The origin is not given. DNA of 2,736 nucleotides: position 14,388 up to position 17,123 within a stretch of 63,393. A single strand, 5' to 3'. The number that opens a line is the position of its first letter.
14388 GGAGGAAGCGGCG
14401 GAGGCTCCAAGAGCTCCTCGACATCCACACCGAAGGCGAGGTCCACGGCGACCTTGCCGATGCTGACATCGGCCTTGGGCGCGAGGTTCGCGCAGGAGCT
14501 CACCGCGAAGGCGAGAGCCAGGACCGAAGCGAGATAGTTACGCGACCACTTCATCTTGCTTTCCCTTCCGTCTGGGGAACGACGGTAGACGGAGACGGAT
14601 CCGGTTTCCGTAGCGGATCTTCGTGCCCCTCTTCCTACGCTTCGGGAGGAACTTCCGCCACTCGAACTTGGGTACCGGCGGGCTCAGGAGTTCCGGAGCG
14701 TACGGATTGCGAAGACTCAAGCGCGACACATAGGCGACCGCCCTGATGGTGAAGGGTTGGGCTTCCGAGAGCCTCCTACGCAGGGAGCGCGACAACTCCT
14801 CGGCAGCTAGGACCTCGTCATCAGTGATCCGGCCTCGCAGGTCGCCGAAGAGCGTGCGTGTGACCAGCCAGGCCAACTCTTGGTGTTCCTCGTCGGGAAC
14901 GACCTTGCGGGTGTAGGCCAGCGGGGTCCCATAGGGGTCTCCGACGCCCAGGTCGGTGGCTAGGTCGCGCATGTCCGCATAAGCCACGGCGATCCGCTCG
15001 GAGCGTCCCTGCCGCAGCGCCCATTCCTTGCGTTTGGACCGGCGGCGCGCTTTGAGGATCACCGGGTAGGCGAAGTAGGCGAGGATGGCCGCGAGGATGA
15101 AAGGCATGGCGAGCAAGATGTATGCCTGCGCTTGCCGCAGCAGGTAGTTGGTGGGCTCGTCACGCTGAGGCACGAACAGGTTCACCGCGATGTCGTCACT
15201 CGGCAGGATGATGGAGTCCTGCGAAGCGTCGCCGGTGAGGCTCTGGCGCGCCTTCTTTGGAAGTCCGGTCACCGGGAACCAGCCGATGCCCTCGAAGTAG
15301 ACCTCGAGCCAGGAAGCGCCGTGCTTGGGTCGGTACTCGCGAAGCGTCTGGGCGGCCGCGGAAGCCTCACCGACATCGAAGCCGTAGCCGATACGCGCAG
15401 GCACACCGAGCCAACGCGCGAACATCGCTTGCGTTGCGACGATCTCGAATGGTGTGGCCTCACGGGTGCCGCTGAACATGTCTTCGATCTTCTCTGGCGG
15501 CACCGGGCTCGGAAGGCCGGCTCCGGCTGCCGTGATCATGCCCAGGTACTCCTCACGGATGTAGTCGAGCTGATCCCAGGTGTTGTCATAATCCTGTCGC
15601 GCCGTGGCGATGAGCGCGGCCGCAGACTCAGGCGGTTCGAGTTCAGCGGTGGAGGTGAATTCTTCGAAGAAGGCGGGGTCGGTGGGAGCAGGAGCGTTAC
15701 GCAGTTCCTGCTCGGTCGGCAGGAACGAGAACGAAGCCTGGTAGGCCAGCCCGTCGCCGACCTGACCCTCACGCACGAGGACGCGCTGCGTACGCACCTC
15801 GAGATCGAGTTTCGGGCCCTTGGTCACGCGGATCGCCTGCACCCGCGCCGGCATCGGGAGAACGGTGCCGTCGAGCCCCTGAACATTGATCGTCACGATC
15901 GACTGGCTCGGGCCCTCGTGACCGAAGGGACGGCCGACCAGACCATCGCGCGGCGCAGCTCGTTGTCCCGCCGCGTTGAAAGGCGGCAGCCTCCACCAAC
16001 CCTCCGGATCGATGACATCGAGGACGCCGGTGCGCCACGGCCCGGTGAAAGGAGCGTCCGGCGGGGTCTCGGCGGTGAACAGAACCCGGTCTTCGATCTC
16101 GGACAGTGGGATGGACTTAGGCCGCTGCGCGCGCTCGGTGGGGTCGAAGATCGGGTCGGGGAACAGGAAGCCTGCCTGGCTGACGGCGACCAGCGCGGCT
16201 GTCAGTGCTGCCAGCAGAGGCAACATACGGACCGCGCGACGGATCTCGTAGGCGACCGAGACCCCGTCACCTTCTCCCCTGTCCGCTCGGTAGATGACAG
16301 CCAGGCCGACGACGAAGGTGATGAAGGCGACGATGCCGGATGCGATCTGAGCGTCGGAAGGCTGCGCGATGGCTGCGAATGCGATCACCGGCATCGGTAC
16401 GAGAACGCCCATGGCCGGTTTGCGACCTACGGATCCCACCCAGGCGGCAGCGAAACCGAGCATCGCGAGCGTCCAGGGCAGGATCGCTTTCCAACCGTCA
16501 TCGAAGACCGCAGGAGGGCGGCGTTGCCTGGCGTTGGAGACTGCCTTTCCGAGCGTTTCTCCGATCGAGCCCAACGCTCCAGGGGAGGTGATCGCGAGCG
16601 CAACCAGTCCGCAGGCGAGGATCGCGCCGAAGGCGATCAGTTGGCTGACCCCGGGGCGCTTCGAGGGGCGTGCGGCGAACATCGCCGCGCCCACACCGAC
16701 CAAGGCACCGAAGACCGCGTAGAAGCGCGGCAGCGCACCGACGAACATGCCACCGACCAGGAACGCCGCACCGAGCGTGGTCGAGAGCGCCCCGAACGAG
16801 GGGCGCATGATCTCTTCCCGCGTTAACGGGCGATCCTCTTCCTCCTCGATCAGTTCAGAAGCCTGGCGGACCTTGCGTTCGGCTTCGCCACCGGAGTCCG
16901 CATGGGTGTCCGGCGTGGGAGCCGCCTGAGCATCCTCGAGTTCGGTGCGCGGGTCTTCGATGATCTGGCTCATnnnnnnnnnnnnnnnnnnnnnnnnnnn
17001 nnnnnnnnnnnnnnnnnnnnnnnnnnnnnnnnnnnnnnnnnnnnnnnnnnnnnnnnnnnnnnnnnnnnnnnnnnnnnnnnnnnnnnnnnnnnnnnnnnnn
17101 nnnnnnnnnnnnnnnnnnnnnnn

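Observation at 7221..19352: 12-kb co-directional operon joining a MoxR-DUF58-transglutaminase-like module to a binding-protein-less, MFS-fused Liv-type ABC transporter and three lipoproteins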

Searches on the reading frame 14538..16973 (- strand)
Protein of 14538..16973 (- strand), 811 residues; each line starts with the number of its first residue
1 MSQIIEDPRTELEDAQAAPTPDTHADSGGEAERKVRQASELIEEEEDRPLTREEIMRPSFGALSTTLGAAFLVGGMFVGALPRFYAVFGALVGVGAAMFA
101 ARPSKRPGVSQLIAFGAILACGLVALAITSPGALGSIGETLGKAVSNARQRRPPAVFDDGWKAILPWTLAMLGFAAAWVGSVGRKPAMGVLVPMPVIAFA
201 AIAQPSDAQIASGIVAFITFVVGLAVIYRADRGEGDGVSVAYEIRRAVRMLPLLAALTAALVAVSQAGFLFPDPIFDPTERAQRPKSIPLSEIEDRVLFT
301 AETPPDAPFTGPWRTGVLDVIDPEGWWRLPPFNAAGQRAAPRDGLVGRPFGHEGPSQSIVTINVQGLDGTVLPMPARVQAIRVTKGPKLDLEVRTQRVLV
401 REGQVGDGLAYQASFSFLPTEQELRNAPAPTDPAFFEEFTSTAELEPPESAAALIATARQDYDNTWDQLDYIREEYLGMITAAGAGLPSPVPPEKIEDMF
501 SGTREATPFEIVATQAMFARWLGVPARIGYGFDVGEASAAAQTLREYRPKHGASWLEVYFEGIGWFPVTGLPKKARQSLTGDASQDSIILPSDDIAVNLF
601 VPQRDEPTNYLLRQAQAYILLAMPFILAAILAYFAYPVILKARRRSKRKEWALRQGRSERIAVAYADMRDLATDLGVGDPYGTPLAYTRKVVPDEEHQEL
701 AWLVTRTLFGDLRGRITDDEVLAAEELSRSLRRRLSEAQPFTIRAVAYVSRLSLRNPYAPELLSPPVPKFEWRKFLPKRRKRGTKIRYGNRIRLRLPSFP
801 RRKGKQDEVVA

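Call 4: search_protein_families(library=pfam, proteins=[window:14538-16973:-], max_evalue=0.01)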
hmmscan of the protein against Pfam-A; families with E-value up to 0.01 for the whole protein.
window:14538-16973:- (811 aa): 2 families
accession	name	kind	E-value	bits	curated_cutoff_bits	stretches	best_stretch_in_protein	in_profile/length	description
PF01841.26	Transglut_core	-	9.2e-07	29.6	23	1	494-568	41-106/108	Transglutaminase-like superfamily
PF11992.13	TgpA_N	-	0.00064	19.3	30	1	68-413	4-324/333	TgpA N-terminal domain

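Call 5: search_protein_families(library=ncbifam, proteins=[window:14538-16973:-], max_evalue=0.01)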
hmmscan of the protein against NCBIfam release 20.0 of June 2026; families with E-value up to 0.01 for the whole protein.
window:14538-16973:- (811 aa): 0 families

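Call 30: find_homologous_proteins(query=window:14541-16973:-, max_evalue=1e-10)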
Query window:14541-16973:- (811 aa): 59 proteins with E <= 1e-10 among 8000 candidates.
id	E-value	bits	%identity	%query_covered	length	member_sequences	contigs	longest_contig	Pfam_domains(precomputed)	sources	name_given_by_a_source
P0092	0.0e+0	1806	100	100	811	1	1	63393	PF01841.26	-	-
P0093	0.0e+0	1570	86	100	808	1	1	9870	PF01841.26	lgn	-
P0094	0.0e+0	1379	76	100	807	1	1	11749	PF01841.26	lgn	-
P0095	0.0e+0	1273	71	100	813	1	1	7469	PF01841.26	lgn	-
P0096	0.0e+0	1155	65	100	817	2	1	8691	PF01841.26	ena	-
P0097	0.0e+0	1148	65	100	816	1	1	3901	PF01841.26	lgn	-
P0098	0.0e+0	1143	64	99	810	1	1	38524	PF01841.26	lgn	-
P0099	0.0e+0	1127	63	100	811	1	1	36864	PF01841.26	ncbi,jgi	jgi:hypothetical protein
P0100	0.0e+0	1126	64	100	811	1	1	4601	PF01841.26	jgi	jgi:hypothetical protein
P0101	0.0e+0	1124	62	100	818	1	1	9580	PF01841.26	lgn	-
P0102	9.7e-285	965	57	97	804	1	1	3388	PF11992.14,PF01841.26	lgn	-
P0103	2.1e-284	964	58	97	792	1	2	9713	PF11992.14,PF01841.26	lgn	-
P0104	3.9e-278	943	59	91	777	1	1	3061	PF11992.14,PF01841.26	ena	-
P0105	2.3e-277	940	57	92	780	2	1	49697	PF11992.14,PF01841.26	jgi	-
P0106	7.7e-274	929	56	96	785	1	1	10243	PF11992.14,PF01841.26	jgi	jgi:hypothetical protein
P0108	5.6e-266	903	58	90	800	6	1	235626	PF11992.14,PF01841.26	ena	-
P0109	7.7e-265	899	56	96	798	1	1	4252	PF11992.14,PF01841.26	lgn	-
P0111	4.2e-263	893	54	99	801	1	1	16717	PF11992.14,PF01841.26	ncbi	-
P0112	9.2e-261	886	53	96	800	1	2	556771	PF11992.14,PF01841.26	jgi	jgi:hypothetical protein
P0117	1.8e-244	832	52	93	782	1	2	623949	PF11992.14,PF01841.26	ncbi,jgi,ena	ncbi:MAG TPA: transglutaminaseTgpA domain-containing protein [Actinomycetota bacterium]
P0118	8.4e-221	753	49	92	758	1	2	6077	PF11992.14,PF01841.26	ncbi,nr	ncbi:MAG: transglutaminase domain-containing protein [Actinomycetota bacterium]|nr:transglutaminase 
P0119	1.7e-217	742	58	73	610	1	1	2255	PF11992.14,PF01841.26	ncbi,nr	ncbi:MAG TPA: transglutaminase domain-containing protein, partial [Actinomycetota bacterium]|nr:tran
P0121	2.1e-201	689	51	83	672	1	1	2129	PF11992.14,PF01841.26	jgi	jgi:hypothetical protein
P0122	4.7e-201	688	49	87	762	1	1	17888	PF11992.14,PF01841.26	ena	-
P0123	2.3e-189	649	44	94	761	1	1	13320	PF11992.14,PF01841.26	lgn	-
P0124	1.4e-177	610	46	86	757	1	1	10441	PF11992.14,PF01841.26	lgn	-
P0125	2.9e-170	586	43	86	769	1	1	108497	PF11992.14,PF01841.26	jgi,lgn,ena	-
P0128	1.9e-156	540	42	87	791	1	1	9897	PF11992.14,PF01841.26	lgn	-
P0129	5.8e-155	536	40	93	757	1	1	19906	PF11992.14,PF01841.26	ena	-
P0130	6.4e-155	535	42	87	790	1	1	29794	PF11992.14,PF01841.26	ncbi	ncbi:MAG: DUF3488 and transglutaminase-like domain-containing protein [Microthrixaceae bacterium]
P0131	2.4e-154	534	42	86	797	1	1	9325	PF11992.14,PF01841.26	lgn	-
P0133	2.0e-153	531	42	86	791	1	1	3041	PF11992.14,PF01841.26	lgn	-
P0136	8.4e-144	499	40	87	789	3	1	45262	PF01841.26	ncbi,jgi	ncbi:MAG TPA: transglutaminase domain-containing protein [Acidimicrobiales bacterium]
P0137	1.2e-142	495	38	89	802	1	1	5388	PF11992.14,PF01841.26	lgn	-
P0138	6.1e-142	493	39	85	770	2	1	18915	PF11992.14,PF01841.26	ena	-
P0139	1.2e-139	485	38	88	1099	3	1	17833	PF01841.26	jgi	jgi:hypothetical protein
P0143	6.9e-128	446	36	88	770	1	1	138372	PF01841.26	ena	-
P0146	4.0e-123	430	35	90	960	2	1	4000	PF11992.14,PF01841.26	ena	-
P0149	3.6e-117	411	36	86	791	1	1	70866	PF01841.26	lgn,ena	-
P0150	1.2e-110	389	36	86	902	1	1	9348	PF11992.14,PF01841.26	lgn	-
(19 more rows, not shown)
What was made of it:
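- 14538..16973 (-): TgpA-like membrane protein, 811 aa: N-terminal helical bundle, extracytoplasmic pseudo-transglutaminase domain, one transmembrane helix, and a highly conserved C-terminal helical domain. Transglut_core 9e-7; TgpA_N is below threshold in the window but on record for relatives (calls 4, 30).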

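Call 31: find_encoding_contigs(protein=P0117, flank=10000, max_places=1)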
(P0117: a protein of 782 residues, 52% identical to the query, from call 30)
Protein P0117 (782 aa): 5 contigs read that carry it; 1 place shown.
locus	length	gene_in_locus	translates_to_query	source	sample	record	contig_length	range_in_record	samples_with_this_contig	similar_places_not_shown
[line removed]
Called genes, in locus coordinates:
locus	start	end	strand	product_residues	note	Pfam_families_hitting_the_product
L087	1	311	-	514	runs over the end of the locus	PF01011:PQQ, PF13360:PQQ_2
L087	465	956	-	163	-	-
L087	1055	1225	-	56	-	-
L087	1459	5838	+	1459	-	PF00270:DEAD, PF04851:ResIII, PF00271:Helicase_C, PF19306:WHD_Lhr, PF08494:DEAD_assoc, PF23236:WHD_2nd_Lhr, PF23235:WHD_3rd_Lhr, PF23234:WHD_4th_Lhr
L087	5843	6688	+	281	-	PF01149:Fapy_DNA_glyco, PF06831:H2TH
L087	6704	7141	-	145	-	PF00072:Response_reg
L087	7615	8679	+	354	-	PF20030:bpMoxR (weak), PF07726:AAA_3, PF07728:AAA_5, PF17863:AAA_lid_2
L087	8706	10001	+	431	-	PF01882:DUF58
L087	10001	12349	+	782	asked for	PF11992:TgpA_N, PF01841:Transglut_core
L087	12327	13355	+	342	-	-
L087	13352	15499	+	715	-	PF02653:BPD_transp_2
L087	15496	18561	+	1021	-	PF03137:OATP (faint), PF07690:MFS_1, PF13476:AAA_23 (faint), PF00005:ABC_tran, PF02463:SMC_N (faint), PF13304:AAA_21 (faint), PF00005:ABC_tran, PF12399:BCA_ABC_TP_C, +3 more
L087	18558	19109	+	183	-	-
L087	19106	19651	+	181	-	-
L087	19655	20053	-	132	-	-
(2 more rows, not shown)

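Call 32: find_encoding_contigs(protein=P0129, flank=10000, max_places=1)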
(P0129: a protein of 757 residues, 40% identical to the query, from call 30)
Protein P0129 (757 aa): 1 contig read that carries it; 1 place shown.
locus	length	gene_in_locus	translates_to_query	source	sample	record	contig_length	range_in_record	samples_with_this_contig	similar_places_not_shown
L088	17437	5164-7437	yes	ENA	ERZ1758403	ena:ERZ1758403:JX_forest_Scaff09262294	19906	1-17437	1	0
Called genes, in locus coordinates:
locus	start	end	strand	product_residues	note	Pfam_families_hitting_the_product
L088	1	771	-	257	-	?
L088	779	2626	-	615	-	-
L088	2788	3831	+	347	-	PF20030:bpMoxR, PF00004:AAA (weak), PF07726:AAA_3, PF07728:AAA_5, PF17863:AAA_lid_2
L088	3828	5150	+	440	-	PF01882:DUF58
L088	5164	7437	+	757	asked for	PF11992:TgpA_N, PF01841:Transglut_core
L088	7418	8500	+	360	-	-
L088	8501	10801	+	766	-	PF02653:BPD_transp_2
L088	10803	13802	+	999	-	PF07690:MFS_1, PF00005:ABC_tran, PF02463:SMC_N (faint), PF03193:RsgA_GTPase (faint), PF13476:AAA_23 (faint), PF13555:AAA_29 (faint), PF13304:AAA_21 (faint), PF00005:ABC_tran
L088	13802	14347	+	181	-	-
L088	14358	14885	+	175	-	-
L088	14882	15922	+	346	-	-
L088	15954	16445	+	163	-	-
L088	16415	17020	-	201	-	-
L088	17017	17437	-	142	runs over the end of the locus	PF22636:FlK, PF03061:4HBT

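Call 33: find_encoding_contigs(protein=P0125, flank=10000, max_places=1)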
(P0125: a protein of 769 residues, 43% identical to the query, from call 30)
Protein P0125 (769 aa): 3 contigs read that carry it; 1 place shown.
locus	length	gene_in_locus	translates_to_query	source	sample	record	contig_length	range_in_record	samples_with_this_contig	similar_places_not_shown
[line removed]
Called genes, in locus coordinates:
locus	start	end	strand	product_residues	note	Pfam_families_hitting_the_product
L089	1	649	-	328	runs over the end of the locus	PF01112:Asparaginase_2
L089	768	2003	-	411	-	PF13229:Beta_helix (faint)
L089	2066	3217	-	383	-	PF01244:Peptidase_M19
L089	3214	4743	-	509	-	PF00144:Beta-lactamase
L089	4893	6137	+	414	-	PF00070:Pyr_redox (faint), PF01266:DAO, PF07992:Pyr_redox_2 (faint), PF13450:NAD_binding_8 (weak), PF13738:Pyr_redox_3 (faint), PF01593:Amino_oxidase (faint)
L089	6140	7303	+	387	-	PF25145:NfeD1b_N (weak)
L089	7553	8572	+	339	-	PF20030:bpMoxR, PF00158:Sigma54_activat (faint), PF00004:AAA (weak), PF07726:AAA_3, PF07728:AAA_5, PF17863:AAA_lid_2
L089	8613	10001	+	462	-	PF01882:DUF58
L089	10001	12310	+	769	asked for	PF11992:TgpA_N, PF01841:Transglut_core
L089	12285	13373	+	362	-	-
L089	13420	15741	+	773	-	PF02653:BPD_transp_2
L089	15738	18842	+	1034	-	PF07690:MFS_1, PF00005:ABC_tran, PF13304:AAA_21 (faint), PF13476:AAA_23 (faint), PF13555:AAA_29 (faint), PF13604:AAA_30 (faint), PF00005:ABC_tran, PF12399:BCA_ABC_TP_C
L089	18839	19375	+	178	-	-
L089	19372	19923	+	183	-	-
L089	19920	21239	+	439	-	-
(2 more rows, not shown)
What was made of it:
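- On TgpA-type transglutaminase: PF11992 is on record for many relatives (calls 30-33).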

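Call 34: find_encoding_contigs(protein=P0136, flank=10000, max_places=1)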
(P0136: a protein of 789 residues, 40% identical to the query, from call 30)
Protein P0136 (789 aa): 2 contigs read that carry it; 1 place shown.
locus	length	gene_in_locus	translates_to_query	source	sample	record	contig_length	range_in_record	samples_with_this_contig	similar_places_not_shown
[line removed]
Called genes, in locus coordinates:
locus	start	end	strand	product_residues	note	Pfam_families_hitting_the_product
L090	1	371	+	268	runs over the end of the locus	PF00211:Guanylate_cyc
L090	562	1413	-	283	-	PF14378:PAP2_3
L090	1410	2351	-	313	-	PF03706:LPG_synthase_TM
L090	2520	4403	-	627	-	-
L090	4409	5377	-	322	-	-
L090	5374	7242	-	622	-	-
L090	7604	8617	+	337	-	PF20030:bpMoxR, PF07726:AAA_3, PF07728:AAA_5, PF17863:AAA_lid_2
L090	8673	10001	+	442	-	PF01882:DUF58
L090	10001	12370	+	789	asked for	PF01841:Transglut_core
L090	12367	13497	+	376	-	-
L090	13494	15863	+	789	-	PF02653:BPD_transp_2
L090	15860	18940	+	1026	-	PF07690:MFS_1, PF00005:ABC_tran, PF02463:SMC_N (faint), PF13175:AAA_15 (faint), PF13476:AAA_23 (faint), PF13555:AAA_29 (faint), PF13304:AAA_21 (weak), PF00005:ABC_tran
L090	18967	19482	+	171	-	-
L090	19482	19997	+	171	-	-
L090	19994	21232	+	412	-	-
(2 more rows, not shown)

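Call 35: find_encoding_contigs(protein=P0143, flank=10000, max_places=1)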
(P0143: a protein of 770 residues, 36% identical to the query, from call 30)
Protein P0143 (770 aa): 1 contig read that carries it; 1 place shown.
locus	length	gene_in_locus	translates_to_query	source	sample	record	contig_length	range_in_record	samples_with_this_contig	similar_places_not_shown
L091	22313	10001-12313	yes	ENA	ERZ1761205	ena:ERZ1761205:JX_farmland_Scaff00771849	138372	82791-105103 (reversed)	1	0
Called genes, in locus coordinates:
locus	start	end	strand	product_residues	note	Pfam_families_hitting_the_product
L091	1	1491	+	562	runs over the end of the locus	PF13458:Peripla_BP_6 (weak)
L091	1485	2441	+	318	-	-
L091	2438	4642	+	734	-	PF02653:BPD_transp_2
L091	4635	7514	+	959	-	PF07690:MFS_1, PF13476:AAA_23 (faint), PF00005:ABC_tran, PF02463:SMC_N (faint), PF13555:AAA_29 (faint), PF13304:AAA_21 (weak), PF00005:ABC_tran, PF12399:BCA_ABC_TP_C (weak)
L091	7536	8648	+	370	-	PF00493:MCM (weak), PF20030:bpMoxR (weak), PF00004:AAA (weak), PF07726:AAA_3, PF07728:AAA_5, PF17863:AAA_lid_2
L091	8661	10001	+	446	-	PF01882:DUF58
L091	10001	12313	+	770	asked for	PF01841:Transglut_core (weak)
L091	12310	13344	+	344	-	-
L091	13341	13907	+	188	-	-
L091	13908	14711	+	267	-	PF00561:Abhydrolase_1, PF12146:Hydrolase_4, PF12697:Abhydrolase_6, PF00326:Peptidase_S9 (weak), PF00561:Abhydrolase_1 (weak), PF01738:DLH (weak), PF08386:Abhydrolase_4 (weak)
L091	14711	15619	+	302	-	PF00251:Glyco_hydro_32N (weak), PF04616:Glyco_hydro_43 (faint), PF04041:Glyco_hydro_130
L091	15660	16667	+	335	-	-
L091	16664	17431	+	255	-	PF08241:Methyltransf_11, PF08242:Methyltransf_12 (weak), PF13649:Methyltransf_25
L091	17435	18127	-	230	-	-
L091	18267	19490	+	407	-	PF01979:Amidohydro_1, PF07969:Amidohydro_3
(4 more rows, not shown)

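Call 38: find_related_loci(query=A3, collection=metagenome_contigs, flank=10000)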
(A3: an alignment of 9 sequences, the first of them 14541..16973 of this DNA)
Query A3 (811 aa) in metagenome_contigs; peptide patterns used: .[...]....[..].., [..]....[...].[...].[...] (x = any residue, [..] = any of these).
407 stretches matched a pattern; 160 encode a relative of the query (tblastn E <= 1e-3); the best 80 are kept; 79 distinct loci.
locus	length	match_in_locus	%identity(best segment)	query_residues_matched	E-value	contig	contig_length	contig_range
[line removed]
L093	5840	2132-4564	63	1-811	0e+0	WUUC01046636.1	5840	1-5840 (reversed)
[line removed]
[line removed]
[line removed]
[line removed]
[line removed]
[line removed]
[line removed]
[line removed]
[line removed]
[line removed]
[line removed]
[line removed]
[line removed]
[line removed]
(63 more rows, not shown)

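Call 48: search_solved_structures(query=A3, max_evalue=1, show_alignments=3)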
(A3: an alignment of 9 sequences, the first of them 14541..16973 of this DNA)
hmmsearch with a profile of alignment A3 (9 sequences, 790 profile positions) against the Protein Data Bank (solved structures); distinct sequences matched with E-value up to 1: 1.
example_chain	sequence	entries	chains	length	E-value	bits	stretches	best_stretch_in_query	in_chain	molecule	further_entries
6g49_A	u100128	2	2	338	0.00012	23.4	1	487-572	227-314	Protein-glutamine gamma-glutamyltransferase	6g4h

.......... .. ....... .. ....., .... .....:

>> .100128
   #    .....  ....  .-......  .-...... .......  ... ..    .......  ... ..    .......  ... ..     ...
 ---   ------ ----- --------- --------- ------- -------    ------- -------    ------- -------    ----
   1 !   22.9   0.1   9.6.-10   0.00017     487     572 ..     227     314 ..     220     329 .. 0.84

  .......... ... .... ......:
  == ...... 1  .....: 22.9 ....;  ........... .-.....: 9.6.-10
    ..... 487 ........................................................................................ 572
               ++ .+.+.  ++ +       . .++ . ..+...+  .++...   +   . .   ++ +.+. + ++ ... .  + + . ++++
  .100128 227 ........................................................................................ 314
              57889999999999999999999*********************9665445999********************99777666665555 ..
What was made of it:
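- The transglutaminase triad is lost, so no product-releasing enzyme is evident in the module (call 48).
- Tried and rejected: An active transglutaminase or protease role rejected, because the catalytic triad is absent (call 48).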

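Call 70: search_protein_families(library=ncbifam, proteins=[L165:1259-2473:+], max_evalue=0.001)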
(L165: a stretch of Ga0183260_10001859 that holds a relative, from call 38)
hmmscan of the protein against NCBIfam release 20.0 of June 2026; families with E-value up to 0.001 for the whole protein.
L165:1259-2473:+ (405 aa): 32 families (the best 25 are shown)
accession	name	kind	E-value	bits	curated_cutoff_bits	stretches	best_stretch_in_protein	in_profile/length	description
TIGR00893.1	2A0114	subfamily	2e-24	86.3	395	1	26-391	18-392/399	D-galactonate transporter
TIGR00880.1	2_A_01_02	superfamily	1.7e-15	57.3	131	1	46-175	7-136/141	multidrug resistance protein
TIGR00881.1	2A0104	subfamily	3.1e-15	56.1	407.75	1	23-318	16-320/379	phosphoglycerate transporter protein PgtP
TIGR00711.1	efflux_EmrB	subfamily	9.2e-13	47.7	230.2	1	5-178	5-179/485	DHA2 family efflux MFS transporter permease subunit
NF053757.1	BclibactTpBcbE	equivalog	5.2e-12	45.4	600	1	34-346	37-338/394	bacillibactin exporter BcbE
TIGR00895.1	2A0115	subfamily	1.8e-10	40.3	418.55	1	4-349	19-376/398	aromatic acid/H+ symport family MFS transporter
NF053517.1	HbztTptrPcaK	equivalog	1.3e-09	37.5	770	1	5-175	22-192/437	4-hydroxybenzoate transporter PcaK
NF012177.1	tet_MFS_42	exception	1.6e-09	37.5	850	1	41-178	40-176/411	tetracycline efflux MFS transporter Tet(42)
NF012174.0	tet_MFS_A_B_C_D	equivalog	8.1e-09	34.8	475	1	42-346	42-331/382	Tet(A)/Tet(B)/Tet(C) family tetracycline efflux MFS transporter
TIGR00894.1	2A0114euk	subfamily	1e-08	34.2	626.45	1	45-336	86-387/465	Na(+)-dependent inorganic phosphate cotransporter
TIGR00710.1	efflux_Bcr_CflA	subfamily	1.1e-08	34.9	200.9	1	1-178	4-181/385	Bcr/CflA family efflux MFS transporter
NF000031.1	MFS_efflux_LmrA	exception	2.5e-08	33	850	1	4-173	33-203/484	lincomycin efflux MFS transporter Lmr(A)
NF012194.0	tet_MFS_J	exception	2.4e-07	30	870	1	25-163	30-165/398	tetracycline efflux MFS transporter Tet(J)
NF038246.1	bile_salt_MFS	equivalog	4.8e-07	29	400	1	31-392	35-398/408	conjugated bile salt MFS transporter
NF008963.0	PRK12307.1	equivalog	5.1e-07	29.2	637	1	47-165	63-183/426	MFS transporter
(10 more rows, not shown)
